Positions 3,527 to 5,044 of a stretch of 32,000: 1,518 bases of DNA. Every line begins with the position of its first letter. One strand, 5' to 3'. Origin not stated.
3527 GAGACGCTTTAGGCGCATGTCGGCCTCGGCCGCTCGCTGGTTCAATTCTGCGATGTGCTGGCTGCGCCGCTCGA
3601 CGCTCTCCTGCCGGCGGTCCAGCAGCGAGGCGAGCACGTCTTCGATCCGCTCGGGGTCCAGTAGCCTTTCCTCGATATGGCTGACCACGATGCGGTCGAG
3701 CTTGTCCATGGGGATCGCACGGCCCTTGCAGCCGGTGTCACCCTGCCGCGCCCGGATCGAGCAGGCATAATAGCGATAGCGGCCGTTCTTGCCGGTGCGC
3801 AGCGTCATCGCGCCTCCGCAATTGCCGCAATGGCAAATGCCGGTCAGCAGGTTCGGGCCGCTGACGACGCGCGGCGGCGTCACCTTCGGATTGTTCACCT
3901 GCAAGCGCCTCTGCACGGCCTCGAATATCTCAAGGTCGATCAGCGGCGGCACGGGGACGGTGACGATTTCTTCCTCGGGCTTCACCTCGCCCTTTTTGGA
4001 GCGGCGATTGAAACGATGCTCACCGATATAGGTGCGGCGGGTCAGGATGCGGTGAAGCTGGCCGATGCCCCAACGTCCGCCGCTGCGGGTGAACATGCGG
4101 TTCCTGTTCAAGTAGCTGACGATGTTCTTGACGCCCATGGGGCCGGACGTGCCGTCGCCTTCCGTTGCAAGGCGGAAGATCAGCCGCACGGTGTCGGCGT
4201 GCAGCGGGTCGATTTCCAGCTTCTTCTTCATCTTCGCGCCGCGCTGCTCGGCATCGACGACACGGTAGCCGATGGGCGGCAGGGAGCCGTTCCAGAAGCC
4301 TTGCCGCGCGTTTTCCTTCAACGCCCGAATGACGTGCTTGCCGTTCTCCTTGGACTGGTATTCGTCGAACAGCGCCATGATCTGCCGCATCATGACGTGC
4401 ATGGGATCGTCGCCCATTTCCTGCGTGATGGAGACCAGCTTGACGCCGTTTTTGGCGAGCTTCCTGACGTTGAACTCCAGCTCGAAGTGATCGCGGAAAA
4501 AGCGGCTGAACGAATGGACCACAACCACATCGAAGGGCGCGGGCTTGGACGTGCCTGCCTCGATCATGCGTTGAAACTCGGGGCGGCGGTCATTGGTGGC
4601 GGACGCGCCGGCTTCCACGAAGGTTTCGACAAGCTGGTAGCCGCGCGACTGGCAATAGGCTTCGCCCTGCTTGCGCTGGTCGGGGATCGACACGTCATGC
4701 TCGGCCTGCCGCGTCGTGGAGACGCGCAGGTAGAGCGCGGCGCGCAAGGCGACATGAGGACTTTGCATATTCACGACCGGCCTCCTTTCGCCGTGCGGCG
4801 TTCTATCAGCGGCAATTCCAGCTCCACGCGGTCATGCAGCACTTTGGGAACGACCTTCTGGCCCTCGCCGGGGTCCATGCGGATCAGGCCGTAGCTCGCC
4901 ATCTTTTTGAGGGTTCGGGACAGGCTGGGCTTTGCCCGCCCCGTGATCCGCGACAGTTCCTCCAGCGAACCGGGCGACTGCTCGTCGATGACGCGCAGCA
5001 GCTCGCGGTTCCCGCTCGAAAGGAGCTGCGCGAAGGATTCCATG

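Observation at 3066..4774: Large serine recombinase whose 3' end reads through the 3' half of tRNA-Ser, on an ICE backbone that normally uses a tyrosine integrase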

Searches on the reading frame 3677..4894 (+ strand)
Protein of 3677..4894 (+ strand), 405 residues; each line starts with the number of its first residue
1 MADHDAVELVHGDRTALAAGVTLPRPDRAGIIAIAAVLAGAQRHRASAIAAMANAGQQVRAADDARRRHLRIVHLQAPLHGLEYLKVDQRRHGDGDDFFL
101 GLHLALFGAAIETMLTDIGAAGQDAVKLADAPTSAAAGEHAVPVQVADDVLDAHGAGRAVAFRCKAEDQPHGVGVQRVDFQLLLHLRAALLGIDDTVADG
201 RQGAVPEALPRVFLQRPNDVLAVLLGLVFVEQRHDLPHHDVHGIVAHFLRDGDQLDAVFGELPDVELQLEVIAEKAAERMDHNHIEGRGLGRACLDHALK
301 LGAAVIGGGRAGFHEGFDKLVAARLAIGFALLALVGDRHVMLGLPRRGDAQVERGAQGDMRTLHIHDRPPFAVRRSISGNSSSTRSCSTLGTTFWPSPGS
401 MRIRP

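Call 122: search_protein_families(library=pfam, proteins=[window:3677-4894:+], max_evalue=0.01)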
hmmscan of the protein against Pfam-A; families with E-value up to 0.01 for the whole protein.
window:3677-4894:+ (405 aa): 0 families
